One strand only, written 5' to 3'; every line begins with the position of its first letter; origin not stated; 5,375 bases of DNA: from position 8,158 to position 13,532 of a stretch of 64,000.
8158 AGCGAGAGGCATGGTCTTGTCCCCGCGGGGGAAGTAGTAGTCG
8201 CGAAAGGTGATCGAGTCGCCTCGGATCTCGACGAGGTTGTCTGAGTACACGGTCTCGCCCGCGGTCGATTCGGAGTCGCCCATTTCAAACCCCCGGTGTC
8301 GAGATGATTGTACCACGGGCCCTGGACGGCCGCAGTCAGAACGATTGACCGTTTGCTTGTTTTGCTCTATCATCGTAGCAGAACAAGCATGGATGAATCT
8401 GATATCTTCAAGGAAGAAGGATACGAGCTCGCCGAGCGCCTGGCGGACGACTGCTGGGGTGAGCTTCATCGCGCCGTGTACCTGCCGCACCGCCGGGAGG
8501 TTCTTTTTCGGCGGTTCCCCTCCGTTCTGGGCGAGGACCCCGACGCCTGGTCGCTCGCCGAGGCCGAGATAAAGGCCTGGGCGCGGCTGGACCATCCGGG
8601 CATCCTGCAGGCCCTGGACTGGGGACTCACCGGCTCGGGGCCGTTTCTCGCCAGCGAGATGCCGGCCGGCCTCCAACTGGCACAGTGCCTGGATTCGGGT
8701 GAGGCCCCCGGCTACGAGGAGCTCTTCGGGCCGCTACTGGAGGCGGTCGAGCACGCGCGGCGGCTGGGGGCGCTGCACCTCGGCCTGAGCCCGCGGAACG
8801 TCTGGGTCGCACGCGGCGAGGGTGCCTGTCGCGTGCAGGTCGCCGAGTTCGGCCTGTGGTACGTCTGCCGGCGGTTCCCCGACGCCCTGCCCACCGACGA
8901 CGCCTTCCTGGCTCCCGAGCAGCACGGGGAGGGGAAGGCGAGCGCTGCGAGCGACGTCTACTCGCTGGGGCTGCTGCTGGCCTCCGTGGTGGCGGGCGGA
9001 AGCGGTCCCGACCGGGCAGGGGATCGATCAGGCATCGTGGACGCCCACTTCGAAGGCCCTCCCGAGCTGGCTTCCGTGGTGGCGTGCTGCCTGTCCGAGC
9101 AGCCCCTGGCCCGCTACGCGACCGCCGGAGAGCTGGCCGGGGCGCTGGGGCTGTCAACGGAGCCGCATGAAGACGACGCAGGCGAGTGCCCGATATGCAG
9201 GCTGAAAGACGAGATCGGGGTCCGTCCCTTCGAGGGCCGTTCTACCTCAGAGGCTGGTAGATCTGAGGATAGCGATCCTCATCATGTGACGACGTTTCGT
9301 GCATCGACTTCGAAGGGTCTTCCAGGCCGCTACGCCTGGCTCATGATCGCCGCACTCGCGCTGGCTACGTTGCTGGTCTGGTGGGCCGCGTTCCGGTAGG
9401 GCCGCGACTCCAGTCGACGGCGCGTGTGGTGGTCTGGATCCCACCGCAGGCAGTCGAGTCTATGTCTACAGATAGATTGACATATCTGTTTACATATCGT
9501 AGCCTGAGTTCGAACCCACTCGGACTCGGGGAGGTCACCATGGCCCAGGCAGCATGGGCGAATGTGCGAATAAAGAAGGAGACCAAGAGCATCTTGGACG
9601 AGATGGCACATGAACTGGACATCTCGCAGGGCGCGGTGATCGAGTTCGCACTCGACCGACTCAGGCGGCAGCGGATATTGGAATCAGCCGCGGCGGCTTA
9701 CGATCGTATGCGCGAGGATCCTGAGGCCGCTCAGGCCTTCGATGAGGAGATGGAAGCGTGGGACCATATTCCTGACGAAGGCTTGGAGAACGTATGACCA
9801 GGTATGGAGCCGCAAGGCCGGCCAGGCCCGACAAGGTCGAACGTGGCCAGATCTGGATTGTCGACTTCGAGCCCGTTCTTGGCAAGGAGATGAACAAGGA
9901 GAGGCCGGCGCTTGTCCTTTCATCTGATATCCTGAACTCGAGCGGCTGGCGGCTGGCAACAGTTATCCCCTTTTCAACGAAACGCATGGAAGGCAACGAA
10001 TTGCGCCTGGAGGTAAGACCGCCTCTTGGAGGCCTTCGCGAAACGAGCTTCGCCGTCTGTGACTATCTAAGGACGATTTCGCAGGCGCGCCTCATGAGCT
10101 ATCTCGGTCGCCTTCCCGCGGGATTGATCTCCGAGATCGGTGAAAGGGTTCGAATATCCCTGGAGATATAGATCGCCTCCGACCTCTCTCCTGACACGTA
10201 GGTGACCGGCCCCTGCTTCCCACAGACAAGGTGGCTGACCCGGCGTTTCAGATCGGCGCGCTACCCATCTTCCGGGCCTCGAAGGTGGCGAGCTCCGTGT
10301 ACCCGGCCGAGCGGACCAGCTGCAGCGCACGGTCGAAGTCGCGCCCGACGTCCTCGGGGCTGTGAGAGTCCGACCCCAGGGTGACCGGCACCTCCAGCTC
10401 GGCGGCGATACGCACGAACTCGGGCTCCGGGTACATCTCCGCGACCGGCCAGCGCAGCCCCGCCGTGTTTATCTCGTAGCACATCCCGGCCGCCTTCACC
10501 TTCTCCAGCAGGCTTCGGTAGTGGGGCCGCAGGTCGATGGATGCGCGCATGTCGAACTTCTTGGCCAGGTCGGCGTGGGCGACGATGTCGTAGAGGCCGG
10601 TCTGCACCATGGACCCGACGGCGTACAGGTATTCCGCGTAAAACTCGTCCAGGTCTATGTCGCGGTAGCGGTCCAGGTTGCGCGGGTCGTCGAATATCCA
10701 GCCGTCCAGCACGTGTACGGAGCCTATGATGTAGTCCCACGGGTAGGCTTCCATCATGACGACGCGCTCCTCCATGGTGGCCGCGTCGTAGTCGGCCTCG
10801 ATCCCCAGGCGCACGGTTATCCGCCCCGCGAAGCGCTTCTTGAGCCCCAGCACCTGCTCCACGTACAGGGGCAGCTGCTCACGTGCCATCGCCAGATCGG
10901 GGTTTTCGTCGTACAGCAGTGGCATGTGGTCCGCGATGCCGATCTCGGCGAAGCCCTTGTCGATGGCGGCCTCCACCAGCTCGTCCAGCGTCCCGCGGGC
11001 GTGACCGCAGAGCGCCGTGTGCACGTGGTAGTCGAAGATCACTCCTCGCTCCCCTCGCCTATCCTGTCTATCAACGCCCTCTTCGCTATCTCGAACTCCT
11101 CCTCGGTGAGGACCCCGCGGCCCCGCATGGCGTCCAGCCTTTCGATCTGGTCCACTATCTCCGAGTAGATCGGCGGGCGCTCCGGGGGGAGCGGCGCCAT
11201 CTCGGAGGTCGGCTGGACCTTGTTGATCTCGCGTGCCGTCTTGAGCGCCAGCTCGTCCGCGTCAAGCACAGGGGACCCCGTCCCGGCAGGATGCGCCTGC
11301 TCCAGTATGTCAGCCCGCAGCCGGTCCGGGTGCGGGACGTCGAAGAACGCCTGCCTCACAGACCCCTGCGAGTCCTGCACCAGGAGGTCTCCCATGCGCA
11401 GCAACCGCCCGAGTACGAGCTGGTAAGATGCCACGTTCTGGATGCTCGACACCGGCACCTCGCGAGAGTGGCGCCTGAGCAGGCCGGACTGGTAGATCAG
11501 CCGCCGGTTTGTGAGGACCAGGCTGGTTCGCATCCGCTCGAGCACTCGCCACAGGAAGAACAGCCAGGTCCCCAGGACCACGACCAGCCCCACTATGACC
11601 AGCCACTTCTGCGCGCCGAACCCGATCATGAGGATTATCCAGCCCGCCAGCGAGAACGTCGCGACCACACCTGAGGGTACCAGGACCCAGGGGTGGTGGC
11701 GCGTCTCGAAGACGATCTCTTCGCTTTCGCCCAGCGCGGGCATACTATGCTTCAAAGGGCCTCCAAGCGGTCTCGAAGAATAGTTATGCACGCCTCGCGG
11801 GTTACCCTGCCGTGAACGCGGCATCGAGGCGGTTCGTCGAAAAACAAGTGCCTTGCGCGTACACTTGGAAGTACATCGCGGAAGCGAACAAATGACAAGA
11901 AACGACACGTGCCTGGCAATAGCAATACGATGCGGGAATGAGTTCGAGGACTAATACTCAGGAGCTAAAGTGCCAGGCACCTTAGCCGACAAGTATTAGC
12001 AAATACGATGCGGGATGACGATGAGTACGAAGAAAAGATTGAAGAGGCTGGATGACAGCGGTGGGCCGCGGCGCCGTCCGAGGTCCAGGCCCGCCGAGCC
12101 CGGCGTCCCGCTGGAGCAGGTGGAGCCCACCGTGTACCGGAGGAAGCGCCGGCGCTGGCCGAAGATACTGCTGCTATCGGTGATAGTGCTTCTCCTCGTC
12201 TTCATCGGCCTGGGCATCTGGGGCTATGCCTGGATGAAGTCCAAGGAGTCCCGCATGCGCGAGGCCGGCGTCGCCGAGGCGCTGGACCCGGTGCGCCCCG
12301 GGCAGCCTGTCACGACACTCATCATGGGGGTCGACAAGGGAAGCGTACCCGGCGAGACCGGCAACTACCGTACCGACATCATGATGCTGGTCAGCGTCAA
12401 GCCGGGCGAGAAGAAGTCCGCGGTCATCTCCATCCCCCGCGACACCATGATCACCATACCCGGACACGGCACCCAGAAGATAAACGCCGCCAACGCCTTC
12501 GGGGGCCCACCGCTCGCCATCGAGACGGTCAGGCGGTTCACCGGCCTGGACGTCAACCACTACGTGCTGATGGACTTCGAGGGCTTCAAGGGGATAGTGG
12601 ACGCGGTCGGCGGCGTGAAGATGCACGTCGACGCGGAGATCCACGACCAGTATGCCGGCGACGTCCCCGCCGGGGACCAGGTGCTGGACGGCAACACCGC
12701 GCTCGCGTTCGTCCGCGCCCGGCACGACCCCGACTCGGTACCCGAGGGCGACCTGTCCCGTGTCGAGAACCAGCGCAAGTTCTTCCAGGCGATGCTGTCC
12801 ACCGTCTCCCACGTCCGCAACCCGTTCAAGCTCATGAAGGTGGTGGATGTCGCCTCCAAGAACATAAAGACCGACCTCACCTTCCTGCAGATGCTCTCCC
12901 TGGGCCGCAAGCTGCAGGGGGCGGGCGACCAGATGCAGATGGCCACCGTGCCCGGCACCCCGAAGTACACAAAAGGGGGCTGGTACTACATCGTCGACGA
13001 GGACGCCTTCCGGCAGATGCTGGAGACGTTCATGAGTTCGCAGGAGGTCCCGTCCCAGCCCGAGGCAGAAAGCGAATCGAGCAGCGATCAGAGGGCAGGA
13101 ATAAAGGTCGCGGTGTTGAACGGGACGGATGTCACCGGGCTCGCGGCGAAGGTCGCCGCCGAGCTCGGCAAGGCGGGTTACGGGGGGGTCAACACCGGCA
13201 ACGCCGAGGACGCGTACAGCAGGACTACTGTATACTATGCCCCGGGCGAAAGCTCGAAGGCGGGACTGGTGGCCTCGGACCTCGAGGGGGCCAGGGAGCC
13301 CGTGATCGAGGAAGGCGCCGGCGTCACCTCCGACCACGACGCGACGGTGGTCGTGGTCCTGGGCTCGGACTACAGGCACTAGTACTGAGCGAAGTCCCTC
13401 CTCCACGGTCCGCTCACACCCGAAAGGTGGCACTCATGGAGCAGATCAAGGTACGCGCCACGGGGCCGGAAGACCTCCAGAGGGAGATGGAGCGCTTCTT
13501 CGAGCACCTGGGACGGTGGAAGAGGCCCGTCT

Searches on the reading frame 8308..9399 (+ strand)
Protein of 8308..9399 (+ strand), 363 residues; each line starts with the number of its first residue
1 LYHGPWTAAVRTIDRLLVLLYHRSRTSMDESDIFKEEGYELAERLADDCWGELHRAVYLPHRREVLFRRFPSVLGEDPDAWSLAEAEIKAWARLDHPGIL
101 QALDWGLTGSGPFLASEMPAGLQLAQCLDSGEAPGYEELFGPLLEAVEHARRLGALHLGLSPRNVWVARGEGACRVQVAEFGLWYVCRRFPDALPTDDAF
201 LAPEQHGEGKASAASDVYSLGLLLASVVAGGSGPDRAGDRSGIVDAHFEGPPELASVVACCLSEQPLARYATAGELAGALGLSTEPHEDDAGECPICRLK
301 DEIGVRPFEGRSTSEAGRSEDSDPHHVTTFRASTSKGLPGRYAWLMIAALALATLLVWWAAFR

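Call 26: search_protein_families(library=pfam, proteins=[window:8308-9399:+], max_evalue=0.001)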
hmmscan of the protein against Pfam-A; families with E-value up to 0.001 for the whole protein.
window:8308-9399:+ (363 aa): 2 families
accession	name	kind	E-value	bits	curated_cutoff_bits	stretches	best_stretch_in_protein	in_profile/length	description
PF00069.31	Pkinase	-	1.9e-09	37.8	31.7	1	84-230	45-193/263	Protein kinase domain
PF07714.23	PK_Tyr_Ser-Thr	-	8.3e-06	25.7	23.1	1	86-236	50-206/258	Protein tyrosine and serine/threonine kinase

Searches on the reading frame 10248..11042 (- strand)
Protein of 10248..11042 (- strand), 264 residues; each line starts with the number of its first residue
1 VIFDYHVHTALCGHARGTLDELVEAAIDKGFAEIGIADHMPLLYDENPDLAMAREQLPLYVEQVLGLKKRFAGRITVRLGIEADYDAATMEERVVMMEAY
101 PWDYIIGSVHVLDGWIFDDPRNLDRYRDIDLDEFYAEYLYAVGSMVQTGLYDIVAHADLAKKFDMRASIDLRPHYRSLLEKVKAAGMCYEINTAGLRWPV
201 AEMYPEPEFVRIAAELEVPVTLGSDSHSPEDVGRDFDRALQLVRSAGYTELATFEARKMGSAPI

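Call 26: search_protein_families(library=pfam, proteins=[window:10248-11042:-], max_evalue=0.001)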
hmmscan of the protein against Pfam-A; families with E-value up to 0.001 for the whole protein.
window:10248-11042:- (264 aa): 2 families
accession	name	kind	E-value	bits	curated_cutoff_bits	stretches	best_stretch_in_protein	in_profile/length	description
PF02811.25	PHP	-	6.6e-23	82.3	26.4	1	4-194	1-164/164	PHP domain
PF13263.12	PHP_C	-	0.00023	21.1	21.3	1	211-234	9-32/56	PHP-associated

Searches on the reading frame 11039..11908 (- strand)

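Call 26: search_protein_families(library=pfam, proteins=[window:11039-11908:-], max_evalue=0.001)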
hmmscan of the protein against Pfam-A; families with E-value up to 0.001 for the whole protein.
window:11039-11908:- (289 aa): 2 families
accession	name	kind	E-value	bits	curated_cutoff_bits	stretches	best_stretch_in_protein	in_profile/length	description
PF03703.20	bPH_2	-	1.3e-12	48.2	22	1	127-199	3-76/78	Bacterial PH domain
PF09851.14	SHOCT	-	8e-07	29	27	1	253-279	1-27/28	Short C-terminal domain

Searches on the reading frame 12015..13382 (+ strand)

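Call 26: search_protein_families(library=pfam, proteins=[window:12015-13382:+], max_evalue=0.001)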
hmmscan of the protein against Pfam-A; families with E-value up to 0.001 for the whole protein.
window:12015-13382:+ (455 aa): 2 families
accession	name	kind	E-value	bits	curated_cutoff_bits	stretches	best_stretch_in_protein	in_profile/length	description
PF03816.19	LytR_cpsA_psr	-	3.5e-43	147.8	24.6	1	119-264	1-148/150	LytR_cpsA_psr family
PF13399.11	LytR_C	-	2.3e-17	64.1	22.2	1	363-453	2-86/86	LytR cell envelope-related transcriptional attenuator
